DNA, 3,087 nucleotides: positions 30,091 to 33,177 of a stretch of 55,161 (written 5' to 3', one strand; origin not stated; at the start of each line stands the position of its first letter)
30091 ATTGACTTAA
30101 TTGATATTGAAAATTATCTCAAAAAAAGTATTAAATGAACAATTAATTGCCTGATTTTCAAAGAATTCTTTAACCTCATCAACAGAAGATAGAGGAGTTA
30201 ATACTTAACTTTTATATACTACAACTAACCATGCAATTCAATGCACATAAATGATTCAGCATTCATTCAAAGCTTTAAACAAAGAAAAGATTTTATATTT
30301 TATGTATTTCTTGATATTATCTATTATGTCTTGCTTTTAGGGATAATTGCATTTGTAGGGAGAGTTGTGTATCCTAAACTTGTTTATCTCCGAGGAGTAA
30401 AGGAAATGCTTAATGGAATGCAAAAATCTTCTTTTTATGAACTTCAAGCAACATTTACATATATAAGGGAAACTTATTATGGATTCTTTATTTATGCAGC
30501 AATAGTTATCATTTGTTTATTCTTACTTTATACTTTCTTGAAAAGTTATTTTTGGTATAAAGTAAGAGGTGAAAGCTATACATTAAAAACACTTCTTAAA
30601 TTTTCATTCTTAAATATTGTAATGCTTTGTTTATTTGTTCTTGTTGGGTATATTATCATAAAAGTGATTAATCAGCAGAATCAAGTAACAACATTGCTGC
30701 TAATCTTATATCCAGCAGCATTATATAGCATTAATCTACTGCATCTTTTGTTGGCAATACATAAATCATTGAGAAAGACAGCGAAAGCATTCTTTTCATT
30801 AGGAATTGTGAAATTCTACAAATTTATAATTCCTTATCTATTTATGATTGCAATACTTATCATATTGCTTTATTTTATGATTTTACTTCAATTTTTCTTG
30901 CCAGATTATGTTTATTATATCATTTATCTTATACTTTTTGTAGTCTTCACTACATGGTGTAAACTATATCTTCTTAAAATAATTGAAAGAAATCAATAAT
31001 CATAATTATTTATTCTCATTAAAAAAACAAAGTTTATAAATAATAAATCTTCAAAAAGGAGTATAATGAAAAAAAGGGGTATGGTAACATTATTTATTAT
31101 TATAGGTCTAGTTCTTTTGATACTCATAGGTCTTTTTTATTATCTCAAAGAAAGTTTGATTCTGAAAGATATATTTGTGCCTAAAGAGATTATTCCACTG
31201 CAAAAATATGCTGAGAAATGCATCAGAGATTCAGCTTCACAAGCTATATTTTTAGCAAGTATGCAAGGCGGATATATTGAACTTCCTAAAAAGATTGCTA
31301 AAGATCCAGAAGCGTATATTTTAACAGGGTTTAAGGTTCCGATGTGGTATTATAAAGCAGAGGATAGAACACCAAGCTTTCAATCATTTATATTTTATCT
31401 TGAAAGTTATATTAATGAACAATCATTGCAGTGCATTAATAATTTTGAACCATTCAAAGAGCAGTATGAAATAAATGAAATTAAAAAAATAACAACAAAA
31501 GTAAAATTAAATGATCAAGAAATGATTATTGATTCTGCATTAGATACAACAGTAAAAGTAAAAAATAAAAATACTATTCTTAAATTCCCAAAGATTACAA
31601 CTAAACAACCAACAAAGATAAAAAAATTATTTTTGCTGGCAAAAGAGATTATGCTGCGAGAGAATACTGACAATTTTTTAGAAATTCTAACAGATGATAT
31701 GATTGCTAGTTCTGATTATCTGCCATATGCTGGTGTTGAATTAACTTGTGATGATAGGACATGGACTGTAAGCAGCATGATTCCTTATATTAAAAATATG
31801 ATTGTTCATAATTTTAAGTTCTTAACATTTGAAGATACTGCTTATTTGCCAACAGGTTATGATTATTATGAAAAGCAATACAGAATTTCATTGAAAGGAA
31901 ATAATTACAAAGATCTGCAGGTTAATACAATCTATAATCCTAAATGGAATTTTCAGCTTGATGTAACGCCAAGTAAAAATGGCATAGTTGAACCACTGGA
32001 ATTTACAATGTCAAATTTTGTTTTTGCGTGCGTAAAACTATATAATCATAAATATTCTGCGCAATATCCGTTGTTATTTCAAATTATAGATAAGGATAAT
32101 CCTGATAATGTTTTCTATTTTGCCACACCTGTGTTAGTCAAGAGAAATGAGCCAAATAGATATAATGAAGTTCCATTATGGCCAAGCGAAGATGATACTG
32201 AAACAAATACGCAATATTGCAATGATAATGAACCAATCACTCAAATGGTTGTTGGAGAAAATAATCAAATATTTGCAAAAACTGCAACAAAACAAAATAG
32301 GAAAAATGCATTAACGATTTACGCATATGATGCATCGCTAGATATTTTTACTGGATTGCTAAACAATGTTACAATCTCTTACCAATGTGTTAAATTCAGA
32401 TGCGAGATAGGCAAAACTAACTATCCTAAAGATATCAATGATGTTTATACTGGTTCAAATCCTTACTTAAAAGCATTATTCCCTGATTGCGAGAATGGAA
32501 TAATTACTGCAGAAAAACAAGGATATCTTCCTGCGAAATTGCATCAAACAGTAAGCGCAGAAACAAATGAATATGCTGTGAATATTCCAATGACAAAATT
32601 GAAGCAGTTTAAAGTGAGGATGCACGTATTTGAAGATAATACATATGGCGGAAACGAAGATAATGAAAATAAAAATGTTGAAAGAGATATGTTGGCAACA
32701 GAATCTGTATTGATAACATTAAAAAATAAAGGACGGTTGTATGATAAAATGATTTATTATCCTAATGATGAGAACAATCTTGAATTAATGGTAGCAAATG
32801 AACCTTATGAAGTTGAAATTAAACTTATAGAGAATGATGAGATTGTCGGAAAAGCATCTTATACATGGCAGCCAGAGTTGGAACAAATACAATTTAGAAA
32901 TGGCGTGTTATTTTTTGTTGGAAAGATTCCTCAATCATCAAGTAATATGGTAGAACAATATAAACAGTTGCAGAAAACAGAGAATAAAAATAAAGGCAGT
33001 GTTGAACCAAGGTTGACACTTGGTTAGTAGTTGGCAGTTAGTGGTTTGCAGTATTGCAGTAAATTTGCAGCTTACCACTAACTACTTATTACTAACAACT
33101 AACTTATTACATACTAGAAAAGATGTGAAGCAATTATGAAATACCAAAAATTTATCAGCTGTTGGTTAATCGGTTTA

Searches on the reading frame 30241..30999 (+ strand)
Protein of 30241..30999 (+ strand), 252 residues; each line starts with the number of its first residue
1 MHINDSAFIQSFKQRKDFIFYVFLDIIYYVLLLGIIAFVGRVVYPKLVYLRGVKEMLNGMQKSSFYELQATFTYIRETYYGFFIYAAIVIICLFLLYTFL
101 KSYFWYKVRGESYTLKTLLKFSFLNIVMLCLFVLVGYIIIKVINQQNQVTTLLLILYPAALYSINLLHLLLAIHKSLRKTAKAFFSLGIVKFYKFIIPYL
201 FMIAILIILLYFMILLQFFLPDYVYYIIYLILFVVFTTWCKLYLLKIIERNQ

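Call 12: search_protein_families(library=pfam, proteins=[window:30241-30999:+], max_evalue=0.001)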
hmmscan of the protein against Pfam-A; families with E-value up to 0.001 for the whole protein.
window:30241-30999:+ (252 aa): 0 families

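Call 23: search_protein_families(library=ncbifam, proteins=[window:30241-30999:+], max_evalue=0.1)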
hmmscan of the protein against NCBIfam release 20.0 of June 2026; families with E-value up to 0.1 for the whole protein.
window:30241-30999:+ (252 aa): 0 families

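Call 24: search_protein_families(library=phrogs, proteins=[window:30241-30999:+], max_evalue=0.1)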
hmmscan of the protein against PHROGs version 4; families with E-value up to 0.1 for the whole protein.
window:30241-30999:+ (252 aa): 0 families

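Call 86: search_protein_families(library=padloc, proteins=[window:30241-30999:+], max_evalue=0.01)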
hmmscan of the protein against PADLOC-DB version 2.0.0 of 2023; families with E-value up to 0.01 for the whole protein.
window:30241-30999:+ (252 aa): 0 families

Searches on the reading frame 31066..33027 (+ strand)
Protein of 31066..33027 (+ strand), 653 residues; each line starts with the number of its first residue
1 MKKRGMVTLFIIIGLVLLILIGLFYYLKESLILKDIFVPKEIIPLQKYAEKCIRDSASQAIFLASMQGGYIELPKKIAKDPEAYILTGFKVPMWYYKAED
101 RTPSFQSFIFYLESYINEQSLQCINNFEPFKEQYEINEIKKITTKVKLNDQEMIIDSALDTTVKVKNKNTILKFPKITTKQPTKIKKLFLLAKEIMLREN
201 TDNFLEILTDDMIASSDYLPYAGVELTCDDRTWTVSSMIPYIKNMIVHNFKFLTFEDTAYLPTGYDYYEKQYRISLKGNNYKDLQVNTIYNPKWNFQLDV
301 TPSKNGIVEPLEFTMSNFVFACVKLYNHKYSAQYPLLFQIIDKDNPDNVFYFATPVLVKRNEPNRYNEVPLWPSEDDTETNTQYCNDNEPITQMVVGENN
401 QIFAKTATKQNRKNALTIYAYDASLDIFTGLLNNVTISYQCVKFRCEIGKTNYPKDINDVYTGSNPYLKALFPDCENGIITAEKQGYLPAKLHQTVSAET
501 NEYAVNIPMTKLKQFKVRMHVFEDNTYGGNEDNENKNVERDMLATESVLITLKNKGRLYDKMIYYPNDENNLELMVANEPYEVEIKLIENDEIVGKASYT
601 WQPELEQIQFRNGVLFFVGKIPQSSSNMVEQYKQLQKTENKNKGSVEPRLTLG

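Call 10: search_protein_families(library=pfam, proteins=[window:31066-33027:+], max_evalue=0.1)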
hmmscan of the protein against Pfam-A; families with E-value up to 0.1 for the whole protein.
window:31066-33027:+ (653 aa): 0 families

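Call 23: search_protein_families(library=ncbifam, proteins=[window:31066-33027:+], max_evalue=0.1)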
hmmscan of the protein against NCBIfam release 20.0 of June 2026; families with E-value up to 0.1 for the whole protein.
window:31066-33027:+ (653 aa): 1 family
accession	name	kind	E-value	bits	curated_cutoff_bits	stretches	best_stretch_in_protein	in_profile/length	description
TIGR02185.1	Trep_Strep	subfamily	0.0069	16.5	76.45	1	2-71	57-125/188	MptD family putative ECF transporter S component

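Call 24: search_protein_families(library=phrogs, proteins=[window:31066-33027:+], max_evalue=0.1)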
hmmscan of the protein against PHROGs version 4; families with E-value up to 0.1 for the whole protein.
window:31066-33027:+ (653 aa): 0 families

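Call 86: search_protein_families(library=padloc, proteins=[window:31066-33027:+], max_evalue=0.01)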
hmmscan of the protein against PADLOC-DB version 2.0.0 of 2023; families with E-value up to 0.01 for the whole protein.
window:31066-33027:+ (653 aa): 0 families
